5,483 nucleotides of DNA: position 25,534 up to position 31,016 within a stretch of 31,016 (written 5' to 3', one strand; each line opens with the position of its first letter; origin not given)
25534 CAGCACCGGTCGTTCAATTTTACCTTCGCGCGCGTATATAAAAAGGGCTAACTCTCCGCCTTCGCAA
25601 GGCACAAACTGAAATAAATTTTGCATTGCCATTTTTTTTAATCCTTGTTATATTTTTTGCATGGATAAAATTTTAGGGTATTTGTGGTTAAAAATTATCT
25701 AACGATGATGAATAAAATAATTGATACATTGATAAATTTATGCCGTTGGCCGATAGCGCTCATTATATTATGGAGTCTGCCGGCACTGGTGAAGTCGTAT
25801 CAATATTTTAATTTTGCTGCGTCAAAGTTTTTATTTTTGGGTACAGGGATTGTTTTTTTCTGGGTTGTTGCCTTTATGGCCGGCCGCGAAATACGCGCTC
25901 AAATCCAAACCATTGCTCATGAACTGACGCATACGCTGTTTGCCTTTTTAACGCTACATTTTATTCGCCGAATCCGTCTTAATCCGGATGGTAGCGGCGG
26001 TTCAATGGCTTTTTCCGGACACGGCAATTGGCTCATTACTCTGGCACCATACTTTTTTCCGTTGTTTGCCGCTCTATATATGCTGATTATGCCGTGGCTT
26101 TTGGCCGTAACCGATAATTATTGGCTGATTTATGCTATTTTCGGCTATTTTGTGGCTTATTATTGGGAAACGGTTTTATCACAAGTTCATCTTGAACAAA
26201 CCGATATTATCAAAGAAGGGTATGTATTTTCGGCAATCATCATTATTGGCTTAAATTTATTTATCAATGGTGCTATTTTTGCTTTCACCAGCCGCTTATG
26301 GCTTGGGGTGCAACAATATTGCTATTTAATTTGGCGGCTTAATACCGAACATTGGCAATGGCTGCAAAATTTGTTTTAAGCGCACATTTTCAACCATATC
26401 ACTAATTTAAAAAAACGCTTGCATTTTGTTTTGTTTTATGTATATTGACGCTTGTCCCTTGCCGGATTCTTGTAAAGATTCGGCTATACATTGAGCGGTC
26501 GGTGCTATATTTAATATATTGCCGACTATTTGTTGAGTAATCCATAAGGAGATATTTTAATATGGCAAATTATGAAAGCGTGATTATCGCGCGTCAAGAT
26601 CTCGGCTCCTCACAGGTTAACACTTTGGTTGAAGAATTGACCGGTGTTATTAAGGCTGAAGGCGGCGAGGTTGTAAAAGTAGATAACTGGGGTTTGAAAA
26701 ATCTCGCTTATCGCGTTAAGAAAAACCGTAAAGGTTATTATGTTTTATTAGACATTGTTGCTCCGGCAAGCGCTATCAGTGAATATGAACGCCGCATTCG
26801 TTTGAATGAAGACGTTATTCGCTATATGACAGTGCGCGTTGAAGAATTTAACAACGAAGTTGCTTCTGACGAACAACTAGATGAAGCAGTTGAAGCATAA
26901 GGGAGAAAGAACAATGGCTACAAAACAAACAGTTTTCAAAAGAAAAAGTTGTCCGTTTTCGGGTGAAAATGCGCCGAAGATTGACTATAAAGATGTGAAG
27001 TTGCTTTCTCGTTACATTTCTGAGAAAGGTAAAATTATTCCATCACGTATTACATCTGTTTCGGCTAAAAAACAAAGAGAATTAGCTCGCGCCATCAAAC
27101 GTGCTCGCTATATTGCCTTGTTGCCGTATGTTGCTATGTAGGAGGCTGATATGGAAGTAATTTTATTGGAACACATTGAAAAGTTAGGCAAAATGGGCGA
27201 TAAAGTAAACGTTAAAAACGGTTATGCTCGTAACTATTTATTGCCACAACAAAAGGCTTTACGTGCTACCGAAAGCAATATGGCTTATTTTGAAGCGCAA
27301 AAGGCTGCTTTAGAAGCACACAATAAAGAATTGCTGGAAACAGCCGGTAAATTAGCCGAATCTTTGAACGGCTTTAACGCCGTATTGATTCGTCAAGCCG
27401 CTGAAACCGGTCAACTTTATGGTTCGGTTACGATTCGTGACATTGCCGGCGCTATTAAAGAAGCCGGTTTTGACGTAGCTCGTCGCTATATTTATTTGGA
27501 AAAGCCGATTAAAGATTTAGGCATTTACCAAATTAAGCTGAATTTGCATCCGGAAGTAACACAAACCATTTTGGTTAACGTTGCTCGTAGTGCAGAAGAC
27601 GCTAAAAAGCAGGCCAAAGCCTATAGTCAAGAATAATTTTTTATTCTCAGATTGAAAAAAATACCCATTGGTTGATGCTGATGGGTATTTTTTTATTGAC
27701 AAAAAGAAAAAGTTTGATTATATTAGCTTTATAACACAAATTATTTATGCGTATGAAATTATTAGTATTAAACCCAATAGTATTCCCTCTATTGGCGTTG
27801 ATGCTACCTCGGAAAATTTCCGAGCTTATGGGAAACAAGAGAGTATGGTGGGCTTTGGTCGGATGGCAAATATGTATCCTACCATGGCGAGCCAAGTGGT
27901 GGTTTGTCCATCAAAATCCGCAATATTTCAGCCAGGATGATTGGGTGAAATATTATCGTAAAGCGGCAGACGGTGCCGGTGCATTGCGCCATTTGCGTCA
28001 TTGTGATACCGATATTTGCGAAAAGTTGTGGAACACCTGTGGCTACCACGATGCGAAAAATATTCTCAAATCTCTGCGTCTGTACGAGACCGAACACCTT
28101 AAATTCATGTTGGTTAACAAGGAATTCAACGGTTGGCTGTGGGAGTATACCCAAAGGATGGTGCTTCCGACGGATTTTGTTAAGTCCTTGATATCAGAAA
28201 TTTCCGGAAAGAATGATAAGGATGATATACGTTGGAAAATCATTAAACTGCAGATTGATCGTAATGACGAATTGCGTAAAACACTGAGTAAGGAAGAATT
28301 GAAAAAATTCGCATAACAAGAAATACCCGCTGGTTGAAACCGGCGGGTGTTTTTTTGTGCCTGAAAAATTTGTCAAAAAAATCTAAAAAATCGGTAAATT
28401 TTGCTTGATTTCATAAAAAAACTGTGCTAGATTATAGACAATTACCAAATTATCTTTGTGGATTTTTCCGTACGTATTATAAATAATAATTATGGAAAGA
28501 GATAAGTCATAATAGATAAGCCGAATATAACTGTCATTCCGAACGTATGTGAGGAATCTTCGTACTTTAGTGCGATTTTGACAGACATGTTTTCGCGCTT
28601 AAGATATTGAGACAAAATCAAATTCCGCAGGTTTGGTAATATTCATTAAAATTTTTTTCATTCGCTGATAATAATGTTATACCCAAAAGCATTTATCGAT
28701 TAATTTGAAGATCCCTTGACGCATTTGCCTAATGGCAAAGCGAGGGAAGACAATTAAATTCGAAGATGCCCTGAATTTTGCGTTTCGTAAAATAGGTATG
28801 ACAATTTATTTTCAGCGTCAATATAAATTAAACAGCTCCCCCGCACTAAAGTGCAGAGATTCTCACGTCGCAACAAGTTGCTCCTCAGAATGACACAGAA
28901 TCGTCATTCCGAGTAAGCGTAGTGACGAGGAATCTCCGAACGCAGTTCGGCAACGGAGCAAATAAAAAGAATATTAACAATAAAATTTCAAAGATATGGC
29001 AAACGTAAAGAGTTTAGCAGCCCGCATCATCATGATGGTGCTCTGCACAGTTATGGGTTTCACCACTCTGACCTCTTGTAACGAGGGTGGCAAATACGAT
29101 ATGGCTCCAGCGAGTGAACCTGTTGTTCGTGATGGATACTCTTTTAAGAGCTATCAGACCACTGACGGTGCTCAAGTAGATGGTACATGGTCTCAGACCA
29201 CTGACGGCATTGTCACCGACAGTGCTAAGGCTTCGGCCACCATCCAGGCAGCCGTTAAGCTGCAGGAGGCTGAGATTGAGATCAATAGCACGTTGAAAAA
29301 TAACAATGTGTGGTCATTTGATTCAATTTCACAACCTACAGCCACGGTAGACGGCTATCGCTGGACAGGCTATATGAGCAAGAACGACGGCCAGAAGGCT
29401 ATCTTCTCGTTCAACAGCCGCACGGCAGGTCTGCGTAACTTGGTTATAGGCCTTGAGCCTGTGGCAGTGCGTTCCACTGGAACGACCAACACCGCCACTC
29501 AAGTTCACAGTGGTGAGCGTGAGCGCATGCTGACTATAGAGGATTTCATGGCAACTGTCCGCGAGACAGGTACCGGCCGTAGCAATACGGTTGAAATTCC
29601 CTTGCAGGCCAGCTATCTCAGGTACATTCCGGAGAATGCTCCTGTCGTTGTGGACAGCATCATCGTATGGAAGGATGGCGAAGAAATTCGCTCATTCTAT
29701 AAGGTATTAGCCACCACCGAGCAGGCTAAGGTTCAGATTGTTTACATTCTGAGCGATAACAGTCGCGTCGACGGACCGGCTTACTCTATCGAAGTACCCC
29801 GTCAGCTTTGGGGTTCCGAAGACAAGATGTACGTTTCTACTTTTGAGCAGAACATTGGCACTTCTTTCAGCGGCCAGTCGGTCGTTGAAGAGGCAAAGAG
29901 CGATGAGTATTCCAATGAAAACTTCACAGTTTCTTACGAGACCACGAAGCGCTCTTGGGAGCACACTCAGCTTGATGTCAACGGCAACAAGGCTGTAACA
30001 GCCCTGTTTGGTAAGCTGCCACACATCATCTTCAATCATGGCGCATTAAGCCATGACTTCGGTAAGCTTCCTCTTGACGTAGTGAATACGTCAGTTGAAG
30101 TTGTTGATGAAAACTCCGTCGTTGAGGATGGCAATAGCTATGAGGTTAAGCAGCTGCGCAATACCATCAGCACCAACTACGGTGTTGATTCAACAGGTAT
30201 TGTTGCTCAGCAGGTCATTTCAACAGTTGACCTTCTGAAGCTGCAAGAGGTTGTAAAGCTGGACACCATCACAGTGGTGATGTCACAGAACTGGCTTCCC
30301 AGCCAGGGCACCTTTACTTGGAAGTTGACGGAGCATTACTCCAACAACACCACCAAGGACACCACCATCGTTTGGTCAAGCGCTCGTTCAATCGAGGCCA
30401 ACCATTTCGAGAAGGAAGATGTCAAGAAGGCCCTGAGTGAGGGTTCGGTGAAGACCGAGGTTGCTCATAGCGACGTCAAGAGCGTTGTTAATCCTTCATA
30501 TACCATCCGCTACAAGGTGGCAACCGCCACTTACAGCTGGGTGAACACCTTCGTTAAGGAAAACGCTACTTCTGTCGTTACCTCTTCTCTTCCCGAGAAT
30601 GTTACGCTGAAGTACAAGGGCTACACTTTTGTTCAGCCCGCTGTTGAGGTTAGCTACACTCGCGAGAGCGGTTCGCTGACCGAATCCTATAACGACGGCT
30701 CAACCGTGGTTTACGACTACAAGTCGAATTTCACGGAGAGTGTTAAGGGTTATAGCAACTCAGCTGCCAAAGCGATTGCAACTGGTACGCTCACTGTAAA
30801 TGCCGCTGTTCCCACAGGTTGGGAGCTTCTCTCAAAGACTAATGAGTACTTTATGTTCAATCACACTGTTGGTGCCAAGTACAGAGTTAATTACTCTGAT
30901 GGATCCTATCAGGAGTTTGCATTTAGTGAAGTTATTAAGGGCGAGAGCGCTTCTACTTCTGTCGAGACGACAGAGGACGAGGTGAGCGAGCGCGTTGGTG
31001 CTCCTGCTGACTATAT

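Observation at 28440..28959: ~520-nt, three-domain structured non-coding segment between a promoter and a foreign lipoprotein gene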

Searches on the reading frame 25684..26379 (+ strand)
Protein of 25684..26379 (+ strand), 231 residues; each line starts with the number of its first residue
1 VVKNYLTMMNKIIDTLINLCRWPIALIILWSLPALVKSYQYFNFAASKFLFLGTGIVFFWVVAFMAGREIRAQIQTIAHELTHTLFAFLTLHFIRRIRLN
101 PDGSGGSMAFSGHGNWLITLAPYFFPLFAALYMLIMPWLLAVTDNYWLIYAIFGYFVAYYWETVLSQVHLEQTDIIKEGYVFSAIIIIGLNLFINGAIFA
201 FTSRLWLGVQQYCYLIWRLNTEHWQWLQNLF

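Call 16: search_protein_families(library=pfam, proteins=[window:25684-26379:+], max_evalue=0.01)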
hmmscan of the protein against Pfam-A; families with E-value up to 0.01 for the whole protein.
window:25684-26379:+ (231 aa): 1 family
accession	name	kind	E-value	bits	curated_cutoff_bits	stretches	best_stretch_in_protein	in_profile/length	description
PF13398.12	Peptidase_M50B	-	1.8e-09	38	26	1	69-155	18-107/201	Peptidase M50B-like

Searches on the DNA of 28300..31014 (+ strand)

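Call 4: search_rna_families(source=window, start=28300, end=29100, threshold=evalue, max_evalue=10)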
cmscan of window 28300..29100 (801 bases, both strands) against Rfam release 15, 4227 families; matches with E-value up to 10: 21.
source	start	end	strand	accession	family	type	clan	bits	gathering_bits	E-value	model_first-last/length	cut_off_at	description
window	28315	28382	+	RF02351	psRNA14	Gene; sRNA;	-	31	60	0.0039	1-84/84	no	Proteobacteria sRNA psRNA14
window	28315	28392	-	RF02064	STnc370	Gene; sRNA;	-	21.2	54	4.8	1-71/71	no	Enterobacterial sRNA STnc370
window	28300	28358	+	RF02074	STnc240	Gene; sRNA;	-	20.8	55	2.4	10-77/77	5'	Enterobacterial sRNA STnc240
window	28308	28391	+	RF02667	PsiU2-38.40.42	Gene; snRNA; snoRNA; scaRNA;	-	20.4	88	0.47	1-136/136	no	Drosophila small cajal body-specific RNA PsiU2-38.40.4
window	28300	28364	+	RF00557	L10_leader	Cis-reg; leader;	-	19.9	44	0.82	75-138/138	5'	Ribosomal protein L10 leader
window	28309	28393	-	RF00121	MicC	Gene; sRNA;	-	19.6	90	3.3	1-123/123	no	MicC RNA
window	28317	28477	-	RF01470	rli38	Gene; sRNA;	-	19.3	49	5.8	1-150/150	no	Listeria sRNA rli38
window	28622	28688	-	RF01626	ceN30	Gene; snRNA; snoRNA; CD-box;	-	18.9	65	0.37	1-73/73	no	Caenorhabditis snoRNA ceN30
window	28611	28680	-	RF02075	STnc230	Gene; sRNA;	-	18.8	50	6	1-83/83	no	Enterobacterial sRNA STnc230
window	28300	28356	+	RF02428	SpF11_sRNA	Gene; sRNA;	-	18.6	54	5.4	31-95/95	5'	Streptococcus sRNA SpF11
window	28300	28357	+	RF00515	PyrR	Cis-reg;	-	18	54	8.9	55-115/115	5'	PyrR binding site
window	28318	28423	-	RF02450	ncr1175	Gene; sRNA;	-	17.3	60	2.2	1-110/110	no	Bacillus sRNA ncr1175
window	28312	28379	-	RF02067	STnc310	Gene; sRNA;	-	16.4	40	3.2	1-61/61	no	Salmonella enterica sRNA STnc310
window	28300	28420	+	RF01407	STnc560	Gene; sRNA;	-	15.9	55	0.86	70-214/214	5'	STnc560 Hfq binding RNA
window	28317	28426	+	RF02365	Yfr17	Gene; sRNA;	-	14.6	50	6.3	1-264/264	no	Cyanobacterial functional RNA 17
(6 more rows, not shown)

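Call 66: search_rna_families(source=L056, start=300, end=760, threshold=evalue, max_evalue=1)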
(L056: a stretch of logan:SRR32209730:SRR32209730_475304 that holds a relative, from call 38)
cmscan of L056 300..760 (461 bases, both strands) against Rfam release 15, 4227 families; matches with E-value up to 1: 1.
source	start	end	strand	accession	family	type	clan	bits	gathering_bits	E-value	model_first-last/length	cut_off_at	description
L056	351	414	+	RF01191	SNORD121A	Gene; snRNA; snoRNA; CD-box;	-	19.1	44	0.78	1-82/82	no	Small nucleolar RNA SNORD121A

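Call 71: build_rna_model(alignment_id=A4)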
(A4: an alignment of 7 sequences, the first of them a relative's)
Model R1 built from alignment A4 (7 sequences, 207 columns); structure: RNAalifold consensus.
model positions 147; base pairs 31; branch points 2; effective number of sequences 1.18; information 0.59 bits per position. Calibrated on 0.2 Mb of random sequence (short: E-values are rough).
structure used (alignment columns):
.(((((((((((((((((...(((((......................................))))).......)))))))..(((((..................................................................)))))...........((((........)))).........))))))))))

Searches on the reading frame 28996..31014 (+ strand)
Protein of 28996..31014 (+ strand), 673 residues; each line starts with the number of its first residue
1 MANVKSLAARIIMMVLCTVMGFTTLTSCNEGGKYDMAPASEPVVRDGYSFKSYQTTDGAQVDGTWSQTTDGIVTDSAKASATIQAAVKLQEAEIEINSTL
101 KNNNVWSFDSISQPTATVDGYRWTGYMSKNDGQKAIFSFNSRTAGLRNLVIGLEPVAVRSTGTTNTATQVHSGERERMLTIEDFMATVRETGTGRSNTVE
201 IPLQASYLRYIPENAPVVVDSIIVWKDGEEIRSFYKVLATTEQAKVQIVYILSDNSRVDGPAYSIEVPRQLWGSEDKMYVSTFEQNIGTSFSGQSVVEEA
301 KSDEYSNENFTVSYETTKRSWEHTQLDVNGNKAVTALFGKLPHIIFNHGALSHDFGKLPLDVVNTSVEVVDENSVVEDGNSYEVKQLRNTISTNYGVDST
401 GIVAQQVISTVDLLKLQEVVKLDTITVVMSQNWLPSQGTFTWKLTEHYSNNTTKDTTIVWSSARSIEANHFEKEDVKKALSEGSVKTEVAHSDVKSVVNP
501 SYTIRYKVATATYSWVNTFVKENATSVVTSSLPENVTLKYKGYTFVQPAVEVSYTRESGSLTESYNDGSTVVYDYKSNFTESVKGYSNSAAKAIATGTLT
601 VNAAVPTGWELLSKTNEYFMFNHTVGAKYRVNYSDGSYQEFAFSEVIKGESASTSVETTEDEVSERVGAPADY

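Call 16: search_protein_families(library=pfam, proteins=[window:28996-31014:+], max_evalue=0.01)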
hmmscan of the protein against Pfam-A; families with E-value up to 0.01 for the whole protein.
window:28996-31014:+ (673 aa): 0 families

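Call 25: find_related_loci(query=window:28996-31014:+, collection=metagenome_contigs, flank=3000)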
Query window:28996-31014:+ (673 aa) in metagenome_contigs; peptide patterns used: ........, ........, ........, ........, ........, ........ (x = any residue, [..] = any of these).
37 stretches matched a pattern, but none encodes a relative of the query by tblastn (E <= 1e-3).

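Call 27: find_homologous_proteins(query=window:28996-31014:+)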
Query window:28996-31014:+ (673 aa): 16 proteins with E <= 0.001 among 8000 candidates.
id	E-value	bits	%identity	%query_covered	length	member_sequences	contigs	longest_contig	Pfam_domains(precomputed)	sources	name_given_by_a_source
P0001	0.0e+0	1458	99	100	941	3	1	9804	-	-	-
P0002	0.0e+0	1298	87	100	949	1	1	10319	-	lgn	-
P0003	0.0e+0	1280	86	100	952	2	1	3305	-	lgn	-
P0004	0.0e+0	1095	76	100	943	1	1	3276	-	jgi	jgi:hypothetical protein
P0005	0.0e+0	1090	75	99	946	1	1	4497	-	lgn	-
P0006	9.2e-297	1004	69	99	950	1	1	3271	-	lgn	-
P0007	1.3e-259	881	65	100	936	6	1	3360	-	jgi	jgi:hypothetical protein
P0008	1.1e-248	845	65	100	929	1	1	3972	-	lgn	-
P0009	4.6e-227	773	58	100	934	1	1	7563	-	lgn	-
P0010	1.6e-217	742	79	65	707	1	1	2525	-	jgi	jgi:hypothetical protein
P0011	9.4e-164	564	58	61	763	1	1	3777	-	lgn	-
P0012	5.4e-162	559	56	62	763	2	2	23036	-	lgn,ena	-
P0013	4.0e-158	546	54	67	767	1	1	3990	-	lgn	-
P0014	2.9e-157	543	56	62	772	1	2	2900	-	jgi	jgi:hypothetical protein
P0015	4.6e-157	542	57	61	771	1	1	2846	-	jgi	jgi:hypothetical protein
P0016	1.0e-154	535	60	56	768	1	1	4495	-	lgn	-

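Call 28: find_encoding_contigs(protein=P0002, flank=3000, max_places=2)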
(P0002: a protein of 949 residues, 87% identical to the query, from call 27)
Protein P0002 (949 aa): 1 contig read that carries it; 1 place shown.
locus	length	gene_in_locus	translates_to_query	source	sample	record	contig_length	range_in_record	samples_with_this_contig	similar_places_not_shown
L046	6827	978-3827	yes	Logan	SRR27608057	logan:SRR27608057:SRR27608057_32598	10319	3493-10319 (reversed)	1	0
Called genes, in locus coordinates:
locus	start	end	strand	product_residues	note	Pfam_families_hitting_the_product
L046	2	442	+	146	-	?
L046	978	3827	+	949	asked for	-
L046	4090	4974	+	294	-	-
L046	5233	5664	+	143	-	-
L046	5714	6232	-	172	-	PF02417:Chromate_transp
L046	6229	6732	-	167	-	PF02417:Chromate_transp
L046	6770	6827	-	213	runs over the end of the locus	PF00657:Lipase_GDSL, PF13472:Lipase_GDSL_2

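Call 29: find_encoding_contigs(protein=P0005, flank=3000, max_places=2)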
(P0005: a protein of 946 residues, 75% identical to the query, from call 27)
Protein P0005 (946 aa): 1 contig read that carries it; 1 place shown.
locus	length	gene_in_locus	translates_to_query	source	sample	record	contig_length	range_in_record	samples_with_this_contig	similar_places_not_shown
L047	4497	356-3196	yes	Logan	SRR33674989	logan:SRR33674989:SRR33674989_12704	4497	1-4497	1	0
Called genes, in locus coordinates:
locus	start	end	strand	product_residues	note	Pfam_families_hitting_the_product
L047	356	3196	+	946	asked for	-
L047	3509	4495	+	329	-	?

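Call 30: find_encoding_contigs(protein=P0009, flank=3000, max_places=2)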
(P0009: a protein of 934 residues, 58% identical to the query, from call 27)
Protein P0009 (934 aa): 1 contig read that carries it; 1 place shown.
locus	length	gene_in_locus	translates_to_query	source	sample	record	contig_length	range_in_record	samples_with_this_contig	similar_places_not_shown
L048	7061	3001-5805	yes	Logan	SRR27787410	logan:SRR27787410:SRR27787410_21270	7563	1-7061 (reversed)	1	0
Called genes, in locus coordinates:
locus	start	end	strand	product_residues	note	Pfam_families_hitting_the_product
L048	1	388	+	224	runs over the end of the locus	PF13398:Peptidase_M50B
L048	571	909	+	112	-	PF01250:Ribosomal_S6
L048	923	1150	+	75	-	PF01084:Ribosomal_S18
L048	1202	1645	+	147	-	PF01281:Ribosomal_L9_N, PF03948:Ribosomal_L9_C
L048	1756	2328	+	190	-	-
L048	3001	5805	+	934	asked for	-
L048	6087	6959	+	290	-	-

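Call 31: find_encoding_contigs(protein=P0008, flank=3000, max_places=2)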
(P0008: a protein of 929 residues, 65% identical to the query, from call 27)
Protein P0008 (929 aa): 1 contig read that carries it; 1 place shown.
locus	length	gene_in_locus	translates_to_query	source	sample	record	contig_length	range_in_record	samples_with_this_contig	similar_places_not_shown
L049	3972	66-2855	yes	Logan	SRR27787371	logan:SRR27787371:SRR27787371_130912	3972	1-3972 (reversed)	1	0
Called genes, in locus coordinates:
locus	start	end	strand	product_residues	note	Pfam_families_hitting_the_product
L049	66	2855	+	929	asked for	-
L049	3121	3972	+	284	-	?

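Call 32: find_encoding_contigs(protein=P0001, flank=3000, max_places=2)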
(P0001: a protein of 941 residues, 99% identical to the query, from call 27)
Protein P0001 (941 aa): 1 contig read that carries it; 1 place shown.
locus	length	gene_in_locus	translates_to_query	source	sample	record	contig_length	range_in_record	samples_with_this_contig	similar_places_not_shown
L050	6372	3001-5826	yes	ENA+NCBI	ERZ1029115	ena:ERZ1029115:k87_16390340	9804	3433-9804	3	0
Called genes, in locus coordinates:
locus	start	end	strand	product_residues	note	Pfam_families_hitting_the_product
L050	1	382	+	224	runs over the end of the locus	PF13398:Peptidase_M50B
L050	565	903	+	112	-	PF01250:Ribosomal_S6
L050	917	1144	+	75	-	PF01084:Ribosomal_S18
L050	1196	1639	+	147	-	PF01281:Ribosomal_L9_N, PF03948:Ribosomal_L9_C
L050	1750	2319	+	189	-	-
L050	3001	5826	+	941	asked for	-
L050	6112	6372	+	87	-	?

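Call 33: find_encoding_contigs(protein=P0003, flank=3000, max_places=2)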
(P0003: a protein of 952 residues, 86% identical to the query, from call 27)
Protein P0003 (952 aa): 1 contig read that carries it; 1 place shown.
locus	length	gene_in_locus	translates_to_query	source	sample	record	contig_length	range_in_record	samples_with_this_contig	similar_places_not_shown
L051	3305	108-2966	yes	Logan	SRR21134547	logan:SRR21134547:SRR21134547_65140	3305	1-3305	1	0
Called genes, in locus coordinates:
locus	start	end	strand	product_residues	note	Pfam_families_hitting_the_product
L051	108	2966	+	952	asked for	-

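Call 34: find_encoding_contigs(protein=P0004, flank=3000, max_places=2)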
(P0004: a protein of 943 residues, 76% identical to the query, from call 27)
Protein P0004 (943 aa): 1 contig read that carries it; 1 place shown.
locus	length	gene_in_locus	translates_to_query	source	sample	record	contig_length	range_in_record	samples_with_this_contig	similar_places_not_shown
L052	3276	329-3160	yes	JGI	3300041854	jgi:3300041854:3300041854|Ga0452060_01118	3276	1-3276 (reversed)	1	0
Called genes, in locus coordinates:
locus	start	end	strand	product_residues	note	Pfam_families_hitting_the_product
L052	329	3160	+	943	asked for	-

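Call 35: find_encoding_contigs(protein=P0006, flank=3000, max_places=2)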
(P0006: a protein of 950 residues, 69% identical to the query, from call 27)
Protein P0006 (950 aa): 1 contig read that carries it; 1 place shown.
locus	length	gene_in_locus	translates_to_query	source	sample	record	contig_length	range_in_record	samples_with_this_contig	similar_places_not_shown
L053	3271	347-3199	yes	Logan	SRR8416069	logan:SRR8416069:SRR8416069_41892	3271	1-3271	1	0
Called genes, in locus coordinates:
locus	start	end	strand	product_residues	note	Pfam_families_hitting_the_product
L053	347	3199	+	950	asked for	-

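Call 36: find_encoding_contigs(protein=P0007, flank=3000, max_places=2)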
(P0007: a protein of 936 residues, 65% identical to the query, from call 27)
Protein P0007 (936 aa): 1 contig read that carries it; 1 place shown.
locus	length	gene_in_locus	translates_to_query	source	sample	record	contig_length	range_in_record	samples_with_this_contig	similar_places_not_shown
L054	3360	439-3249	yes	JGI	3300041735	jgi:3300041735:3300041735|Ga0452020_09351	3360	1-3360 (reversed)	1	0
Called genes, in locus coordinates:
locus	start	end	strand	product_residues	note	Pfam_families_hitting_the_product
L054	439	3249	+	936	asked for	-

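Call 37: find_encoding_contigs(protein=P0013, flank=3000, max_places=2)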
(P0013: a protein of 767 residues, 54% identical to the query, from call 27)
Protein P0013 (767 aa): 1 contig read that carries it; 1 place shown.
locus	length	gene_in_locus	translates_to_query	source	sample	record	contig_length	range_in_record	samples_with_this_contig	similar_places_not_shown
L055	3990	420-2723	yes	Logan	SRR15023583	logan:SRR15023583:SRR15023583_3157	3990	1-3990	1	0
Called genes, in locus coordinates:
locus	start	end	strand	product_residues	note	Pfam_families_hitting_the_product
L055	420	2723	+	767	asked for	-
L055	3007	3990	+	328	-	?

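Call 38: find_encoding_contigs(protein=P0016, flank=3000, max_places=2)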
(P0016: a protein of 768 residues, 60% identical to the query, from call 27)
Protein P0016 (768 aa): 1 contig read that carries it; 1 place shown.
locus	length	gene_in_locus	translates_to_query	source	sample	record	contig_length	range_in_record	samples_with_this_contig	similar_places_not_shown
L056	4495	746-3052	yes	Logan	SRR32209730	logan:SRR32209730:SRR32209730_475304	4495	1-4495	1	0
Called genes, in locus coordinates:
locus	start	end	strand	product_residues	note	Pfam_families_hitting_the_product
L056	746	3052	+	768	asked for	-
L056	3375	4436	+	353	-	-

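Call 55: search_protein_families(library=pfam, proteins=[L046:4090-4974:+, L046:5233-5664:+, L056:3375-4436:+, L048:6087-6959:+, P0001, P0012], max_evalue=0.1)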
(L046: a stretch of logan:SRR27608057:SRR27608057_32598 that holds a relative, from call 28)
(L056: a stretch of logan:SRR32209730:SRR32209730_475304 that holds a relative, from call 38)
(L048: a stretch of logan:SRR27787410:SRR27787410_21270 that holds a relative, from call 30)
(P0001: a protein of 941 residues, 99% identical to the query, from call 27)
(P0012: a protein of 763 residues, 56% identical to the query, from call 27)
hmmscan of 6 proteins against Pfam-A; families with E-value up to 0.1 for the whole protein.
L046:4090-4974:+ (294 aa): 0 families

L046:5233-5664:+ (143 aa): 1 family
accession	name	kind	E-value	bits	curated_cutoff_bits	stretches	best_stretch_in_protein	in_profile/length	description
PF05456.16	eIF_4EBP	-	0.0089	16.3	24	1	64-135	8-79/117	Eukaryotic translation initiation factor 4E binding protein (EIF4EBP)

L056:3375-4436:+ (353 aa): 1 family
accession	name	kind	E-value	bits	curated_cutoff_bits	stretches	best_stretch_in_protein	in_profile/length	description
PF00109.32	ketoacyl-synt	-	0.0043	17.1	20.8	1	12-93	165-247/252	Beta-ketoacyl synthase, N-terminal domain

L048:6087-6959:+ (290 aa): 0 families

P0001 (941 aa): 0 families

P0012 (763 aa): 0 families

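Call 93: find_encoding_contigs(protein=P0011, flank=3000, max_places=2)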
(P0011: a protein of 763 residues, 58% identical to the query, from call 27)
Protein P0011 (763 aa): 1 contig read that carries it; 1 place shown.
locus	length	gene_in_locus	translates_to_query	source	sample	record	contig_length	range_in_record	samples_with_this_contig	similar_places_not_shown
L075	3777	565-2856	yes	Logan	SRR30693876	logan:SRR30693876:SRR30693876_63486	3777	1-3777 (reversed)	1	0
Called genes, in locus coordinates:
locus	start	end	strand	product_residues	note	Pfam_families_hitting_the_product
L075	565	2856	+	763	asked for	-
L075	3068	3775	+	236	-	?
